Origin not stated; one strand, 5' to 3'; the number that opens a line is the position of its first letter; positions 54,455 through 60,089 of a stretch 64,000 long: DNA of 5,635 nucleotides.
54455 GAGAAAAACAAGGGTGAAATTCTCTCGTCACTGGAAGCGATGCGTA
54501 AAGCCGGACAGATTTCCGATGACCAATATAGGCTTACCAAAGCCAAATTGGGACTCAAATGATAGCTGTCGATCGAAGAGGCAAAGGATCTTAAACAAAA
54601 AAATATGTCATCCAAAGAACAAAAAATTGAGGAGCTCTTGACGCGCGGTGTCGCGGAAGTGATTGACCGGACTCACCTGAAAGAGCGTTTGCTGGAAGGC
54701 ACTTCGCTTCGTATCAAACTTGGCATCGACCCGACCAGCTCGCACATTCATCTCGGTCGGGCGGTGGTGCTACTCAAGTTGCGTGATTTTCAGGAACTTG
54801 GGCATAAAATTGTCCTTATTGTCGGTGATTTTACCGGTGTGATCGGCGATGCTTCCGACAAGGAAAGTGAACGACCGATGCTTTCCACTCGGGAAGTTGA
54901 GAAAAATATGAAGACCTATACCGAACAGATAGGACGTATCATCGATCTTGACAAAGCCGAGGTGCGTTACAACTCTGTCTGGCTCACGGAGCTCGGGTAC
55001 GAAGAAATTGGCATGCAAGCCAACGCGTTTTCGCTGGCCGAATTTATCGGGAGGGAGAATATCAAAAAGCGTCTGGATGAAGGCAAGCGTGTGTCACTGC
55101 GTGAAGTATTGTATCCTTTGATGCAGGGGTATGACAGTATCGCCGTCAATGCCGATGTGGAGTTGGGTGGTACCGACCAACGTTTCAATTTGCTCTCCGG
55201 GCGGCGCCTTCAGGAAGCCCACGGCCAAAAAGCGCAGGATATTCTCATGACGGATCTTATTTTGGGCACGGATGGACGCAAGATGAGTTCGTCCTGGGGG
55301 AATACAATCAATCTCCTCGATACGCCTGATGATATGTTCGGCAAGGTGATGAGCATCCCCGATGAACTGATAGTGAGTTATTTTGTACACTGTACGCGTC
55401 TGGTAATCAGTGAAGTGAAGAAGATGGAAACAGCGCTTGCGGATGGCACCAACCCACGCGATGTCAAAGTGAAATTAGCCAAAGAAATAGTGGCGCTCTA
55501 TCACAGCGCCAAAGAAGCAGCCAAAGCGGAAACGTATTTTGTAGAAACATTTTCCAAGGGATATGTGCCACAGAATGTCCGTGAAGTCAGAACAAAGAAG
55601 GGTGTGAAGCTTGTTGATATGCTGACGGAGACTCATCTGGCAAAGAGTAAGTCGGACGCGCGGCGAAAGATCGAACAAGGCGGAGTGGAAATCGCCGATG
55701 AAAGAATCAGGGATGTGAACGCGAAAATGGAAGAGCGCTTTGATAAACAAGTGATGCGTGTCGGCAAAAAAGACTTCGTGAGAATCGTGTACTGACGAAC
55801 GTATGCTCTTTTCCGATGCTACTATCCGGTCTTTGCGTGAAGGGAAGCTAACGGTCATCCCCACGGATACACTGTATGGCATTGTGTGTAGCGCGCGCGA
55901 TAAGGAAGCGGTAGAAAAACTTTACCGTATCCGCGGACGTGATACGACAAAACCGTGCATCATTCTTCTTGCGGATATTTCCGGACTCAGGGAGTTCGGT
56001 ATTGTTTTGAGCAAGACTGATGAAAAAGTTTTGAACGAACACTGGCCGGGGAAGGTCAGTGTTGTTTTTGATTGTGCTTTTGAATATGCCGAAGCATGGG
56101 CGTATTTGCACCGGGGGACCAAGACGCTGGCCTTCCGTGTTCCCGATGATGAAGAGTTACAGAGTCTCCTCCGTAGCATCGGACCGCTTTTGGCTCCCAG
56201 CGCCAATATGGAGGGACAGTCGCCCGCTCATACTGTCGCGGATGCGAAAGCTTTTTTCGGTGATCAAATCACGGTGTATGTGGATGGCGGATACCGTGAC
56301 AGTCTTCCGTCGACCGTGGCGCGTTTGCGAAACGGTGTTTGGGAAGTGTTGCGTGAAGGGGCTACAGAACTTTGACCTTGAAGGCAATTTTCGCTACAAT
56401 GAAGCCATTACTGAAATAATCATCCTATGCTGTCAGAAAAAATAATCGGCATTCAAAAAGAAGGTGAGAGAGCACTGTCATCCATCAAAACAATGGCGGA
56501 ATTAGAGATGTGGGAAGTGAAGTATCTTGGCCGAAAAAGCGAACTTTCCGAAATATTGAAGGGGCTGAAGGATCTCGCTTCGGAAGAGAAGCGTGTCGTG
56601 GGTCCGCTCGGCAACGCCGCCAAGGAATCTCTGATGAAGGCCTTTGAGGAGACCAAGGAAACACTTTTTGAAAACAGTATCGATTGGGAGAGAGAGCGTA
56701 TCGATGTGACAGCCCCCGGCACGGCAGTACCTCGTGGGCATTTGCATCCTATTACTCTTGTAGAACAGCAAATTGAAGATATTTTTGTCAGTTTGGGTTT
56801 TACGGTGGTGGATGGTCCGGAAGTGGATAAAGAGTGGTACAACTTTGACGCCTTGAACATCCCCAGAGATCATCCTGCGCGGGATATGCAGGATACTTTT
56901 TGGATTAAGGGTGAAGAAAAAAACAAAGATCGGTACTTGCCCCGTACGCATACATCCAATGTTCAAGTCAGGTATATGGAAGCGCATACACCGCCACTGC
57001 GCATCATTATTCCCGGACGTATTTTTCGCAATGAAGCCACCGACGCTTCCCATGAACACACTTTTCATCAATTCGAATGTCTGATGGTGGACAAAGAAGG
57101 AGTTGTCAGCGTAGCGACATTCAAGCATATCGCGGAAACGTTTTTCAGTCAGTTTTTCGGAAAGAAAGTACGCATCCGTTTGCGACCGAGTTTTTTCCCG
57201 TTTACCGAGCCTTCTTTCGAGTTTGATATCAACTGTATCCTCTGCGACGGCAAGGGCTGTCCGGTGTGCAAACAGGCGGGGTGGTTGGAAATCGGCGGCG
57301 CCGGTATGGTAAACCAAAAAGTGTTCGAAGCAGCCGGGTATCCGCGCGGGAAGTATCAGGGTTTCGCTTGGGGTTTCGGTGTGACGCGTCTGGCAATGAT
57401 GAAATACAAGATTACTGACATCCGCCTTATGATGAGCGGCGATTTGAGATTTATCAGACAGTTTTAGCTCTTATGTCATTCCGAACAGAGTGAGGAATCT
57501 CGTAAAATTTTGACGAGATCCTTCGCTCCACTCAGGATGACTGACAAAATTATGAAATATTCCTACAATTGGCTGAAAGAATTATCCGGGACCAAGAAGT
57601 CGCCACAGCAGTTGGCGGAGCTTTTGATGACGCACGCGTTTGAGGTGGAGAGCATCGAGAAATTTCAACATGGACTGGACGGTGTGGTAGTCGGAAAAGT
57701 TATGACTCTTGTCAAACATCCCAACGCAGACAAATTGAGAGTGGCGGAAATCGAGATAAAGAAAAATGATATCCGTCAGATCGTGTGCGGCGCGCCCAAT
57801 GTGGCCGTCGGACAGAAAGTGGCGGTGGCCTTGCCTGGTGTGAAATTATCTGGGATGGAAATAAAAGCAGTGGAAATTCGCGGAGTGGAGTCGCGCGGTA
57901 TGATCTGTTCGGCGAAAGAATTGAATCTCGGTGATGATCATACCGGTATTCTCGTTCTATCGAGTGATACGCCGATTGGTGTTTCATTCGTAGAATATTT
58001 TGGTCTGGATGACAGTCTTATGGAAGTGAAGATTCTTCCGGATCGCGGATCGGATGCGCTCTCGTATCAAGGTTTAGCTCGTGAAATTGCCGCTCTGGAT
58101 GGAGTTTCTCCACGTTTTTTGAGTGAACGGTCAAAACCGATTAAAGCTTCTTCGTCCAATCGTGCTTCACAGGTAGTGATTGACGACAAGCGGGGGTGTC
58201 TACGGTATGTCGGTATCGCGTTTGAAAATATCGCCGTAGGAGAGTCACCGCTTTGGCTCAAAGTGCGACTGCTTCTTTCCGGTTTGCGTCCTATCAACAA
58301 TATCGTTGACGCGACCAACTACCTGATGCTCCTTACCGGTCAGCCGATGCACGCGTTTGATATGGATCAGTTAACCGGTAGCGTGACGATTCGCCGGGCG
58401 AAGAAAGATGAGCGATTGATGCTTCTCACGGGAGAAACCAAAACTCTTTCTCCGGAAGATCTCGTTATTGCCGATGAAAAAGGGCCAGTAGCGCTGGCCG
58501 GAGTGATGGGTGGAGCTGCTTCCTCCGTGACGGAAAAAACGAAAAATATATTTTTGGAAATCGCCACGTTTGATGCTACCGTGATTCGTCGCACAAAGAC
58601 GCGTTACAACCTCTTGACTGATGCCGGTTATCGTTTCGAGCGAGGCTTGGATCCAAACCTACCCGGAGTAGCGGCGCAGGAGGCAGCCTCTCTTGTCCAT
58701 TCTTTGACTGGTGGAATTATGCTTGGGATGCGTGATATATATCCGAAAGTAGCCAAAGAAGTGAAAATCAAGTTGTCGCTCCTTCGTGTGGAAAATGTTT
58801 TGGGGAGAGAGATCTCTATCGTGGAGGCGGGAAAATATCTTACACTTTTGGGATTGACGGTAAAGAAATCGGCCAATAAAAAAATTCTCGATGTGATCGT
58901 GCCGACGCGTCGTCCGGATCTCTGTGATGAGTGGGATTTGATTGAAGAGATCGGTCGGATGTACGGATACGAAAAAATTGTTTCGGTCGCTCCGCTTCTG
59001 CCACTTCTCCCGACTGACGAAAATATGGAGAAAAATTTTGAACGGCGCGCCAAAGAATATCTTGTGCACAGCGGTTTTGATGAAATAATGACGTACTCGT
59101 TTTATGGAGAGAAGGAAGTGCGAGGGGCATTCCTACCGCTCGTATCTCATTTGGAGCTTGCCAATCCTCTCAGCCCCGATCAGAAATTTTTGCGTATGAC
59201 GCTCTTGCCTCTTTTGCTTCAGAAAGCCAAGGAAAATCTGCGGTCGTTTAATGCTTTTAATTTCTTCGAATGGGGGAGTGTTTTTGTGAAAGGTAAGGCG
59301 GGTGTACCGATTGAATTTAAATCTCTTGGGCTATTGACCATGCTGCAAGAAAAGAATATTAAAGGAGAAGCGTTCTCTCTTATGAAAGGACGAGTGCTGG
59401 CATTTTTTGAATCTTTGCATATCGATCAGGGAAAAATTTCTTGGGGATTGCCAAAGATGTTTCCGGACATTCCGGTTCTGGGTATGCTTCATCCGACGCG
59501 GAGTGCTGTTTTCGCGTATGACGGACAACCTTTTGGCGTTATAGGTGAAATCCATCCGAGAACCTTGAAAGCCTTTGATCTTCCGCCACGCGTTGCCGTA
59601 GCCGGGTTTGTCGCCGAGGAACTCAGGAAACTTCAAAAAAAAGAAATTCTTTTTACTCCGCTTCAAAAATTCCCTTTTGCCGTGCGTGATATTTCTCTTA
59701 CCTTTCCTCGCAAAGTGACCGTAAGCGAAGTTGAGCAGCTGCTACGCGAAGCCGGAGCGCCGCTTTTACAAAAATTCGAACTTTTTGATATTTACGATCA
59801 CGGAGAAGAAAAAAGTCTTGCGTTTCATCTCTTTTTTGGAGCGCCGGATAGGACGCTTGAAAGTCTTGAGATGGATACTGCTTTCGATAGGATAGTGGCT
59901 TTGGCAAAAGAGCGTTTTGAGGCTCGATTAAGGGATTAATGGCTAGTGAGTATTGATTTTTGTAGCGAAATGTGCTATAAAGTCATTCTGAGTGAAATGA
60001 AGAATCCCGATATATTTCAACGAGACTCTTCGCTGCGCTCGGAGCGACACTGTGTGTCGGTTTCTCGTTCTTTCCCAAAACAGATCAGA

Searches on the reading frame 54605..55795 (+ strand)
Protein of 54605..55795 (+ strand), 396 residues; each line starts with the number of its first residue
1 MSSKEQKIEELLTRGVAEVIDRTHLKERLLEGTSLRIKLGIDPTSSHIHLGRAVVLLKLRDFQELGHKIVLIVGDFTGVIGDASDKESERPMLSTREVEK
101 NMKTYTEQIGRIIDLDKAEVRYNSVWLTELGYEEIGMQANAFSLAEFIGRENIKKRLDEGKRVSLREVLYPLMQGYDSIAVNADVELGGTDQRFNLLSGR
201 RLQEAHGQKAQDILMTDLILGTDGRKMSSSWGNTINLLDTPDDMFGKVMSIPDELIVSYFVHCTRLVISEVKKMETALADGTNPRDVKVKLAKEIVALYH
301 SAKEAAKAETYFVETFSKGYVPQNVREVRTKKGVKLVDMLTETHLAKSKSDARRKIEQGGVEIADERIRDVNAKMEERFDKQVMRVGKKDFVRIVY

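Call 8: search_protein_families(library=pfam, proteins=[window:54605-55795:+], max_evalue=0.001)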
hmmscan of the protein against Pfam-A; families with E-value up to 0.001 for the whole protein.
window:54605-55795:+ (396 aa): 2 families
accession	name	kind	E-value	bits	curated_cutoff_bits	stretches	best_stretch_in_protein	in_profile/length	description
PF00579.31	tRNA-synt_1b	-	1.3e-65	222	21.1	1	33-316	4-291/292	tRNA synthetases class I (W and Y)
PF22421.1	SYY_C-terminal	-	1.3e-10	41.5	27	1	326-392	10-81/83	Tyrosine--tRNA ligase SYY-like C-terminal domain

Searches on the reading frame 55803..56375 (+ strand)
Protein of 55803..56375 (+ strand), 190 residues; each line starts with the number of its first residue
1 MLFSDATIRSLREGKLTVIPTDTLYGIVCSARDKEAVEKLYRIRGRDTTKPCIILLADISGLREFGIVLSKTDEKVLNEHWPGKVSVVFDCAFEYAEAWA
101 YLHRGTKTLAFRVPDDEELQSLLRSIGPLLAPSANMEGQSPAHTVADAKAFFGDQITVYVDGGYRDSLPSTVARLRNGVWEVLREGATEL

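Call 8: search_protein_families(library=pfam, proteins=[window:55803-56375:+], max_evalue=0.001)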
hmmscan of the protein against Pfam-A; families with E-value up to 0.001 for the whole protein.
window:55803-56375:+ (190 aa): 1 family
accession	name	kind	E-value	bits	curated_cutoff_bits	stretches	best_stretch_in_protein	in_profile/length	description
PF01300.24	Sua5_yciO_yrdC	-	6.8e-42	143.4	25.1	1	11-186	3-178/178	Telomere recombination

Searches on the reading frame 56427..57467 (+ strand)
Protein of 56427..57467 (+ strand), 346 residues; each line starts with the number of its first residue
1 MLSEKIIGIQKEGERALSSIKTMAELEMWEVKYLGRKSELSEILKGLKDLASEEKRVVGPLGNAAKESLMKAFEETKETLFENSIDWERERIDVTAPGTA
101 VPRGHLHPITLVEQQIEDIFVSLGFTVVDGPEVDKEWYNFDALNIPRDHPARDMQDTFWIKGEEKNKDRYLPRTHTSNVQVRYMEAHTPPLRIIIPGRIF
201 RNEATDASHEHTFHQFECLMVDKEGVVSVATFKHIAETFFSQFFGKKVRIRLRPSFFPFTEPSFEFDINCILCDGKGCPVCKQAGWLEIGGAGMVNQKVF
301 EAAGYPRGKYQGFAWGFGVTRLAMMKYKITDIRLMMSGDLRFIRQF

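Call 8: search_protein_families(library=pfam, proteins=[window:56427-57467:+], max_evalue=0.001)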
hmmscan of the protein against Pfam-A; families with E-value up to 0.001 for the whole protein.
window:56427-57467:+ (346 aa): 2 families
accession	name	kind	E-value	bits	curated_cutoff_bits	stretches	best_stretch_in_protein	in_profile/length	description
PF01409.25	tRNA-synt_2d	-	2.9e-98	328.7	19.8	1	92-346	2-246/246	tRNA synthetases class II core domain (F)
PF02912.23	Phe_tRNA-synt_N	-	1.5e-16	60.5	22.3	1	22-82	2-62/69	Aminoacyl tRNA synthetase class II, N-terminal domain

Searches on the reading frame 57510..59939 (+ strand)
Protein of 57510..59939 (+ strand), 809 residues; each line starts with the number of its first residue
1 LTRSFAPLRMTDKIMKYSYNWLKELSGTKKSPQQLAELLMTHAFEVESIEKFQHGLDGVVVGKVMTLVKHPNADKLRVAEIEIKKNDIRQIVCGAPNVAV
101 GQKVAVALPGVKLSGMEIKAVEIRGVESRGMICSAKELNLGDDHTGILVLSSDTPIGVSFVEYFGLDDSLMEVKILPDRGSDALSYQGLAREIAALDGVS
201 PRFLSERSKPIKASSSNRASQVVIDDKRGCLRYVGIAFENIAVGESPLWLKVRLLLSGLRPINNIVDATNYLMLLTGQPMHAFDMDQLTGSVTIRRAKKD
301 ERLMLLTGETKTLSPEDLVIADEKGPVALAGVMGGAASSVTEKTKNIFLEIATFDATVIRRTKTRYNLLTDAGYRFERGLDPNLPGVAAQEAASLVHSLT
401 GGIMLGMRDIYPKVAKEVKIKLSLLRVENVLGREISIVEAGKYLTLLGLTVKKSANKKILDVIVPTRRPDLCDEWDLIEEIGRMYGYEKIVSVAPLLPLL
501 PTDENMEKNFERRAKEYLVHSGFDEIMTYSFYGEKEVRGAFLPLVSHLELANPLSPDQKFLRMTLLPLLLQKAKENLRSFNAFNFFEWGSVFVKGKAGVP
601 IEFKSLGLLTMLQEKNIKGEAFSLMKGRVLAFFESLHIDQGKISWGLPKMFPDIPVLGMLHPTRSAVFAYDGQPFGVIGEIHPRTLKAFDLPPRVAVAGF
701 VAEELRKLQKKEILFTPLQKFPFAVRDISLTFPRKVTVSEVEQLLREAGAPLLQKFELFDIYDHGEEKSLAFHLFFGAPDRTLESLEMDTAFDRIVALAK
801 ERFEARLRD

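Call 8: search_protein_families(library=pfam, proteins=[window:57510-59939:+], max_evalue=0.001)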
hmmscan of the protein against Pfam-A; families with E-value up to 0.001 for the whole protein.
window:57510-59939:+ (809 aa): 5 families
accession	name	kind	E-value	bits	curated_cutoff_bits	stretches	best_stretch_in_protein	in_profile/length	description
PF03483.22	B3_4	-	5.9e-64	215.3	29.3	1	230-400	2-173/174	B3/4 domain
PF17759.6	tRNA_synthFbeta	-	1.3e-35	123.3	22.4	1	493-698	4-210/214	Phenylalanyl tRNA synthetase beta chain CLM domain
PF01588.26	tRNA_bind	-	2.8e-21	75.9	27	1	59-158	1-95/96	Putative tRNA binding domain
PF03147.19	FDX-ACB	-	3.4e-20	72.7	31.1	1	720-808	2-94/94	Ferredoxin-fold anticodon binding domain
PF03484.21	B5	-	7.1e-18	65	28.6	1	420-487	1-67/67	tRNA synthetase B5 domain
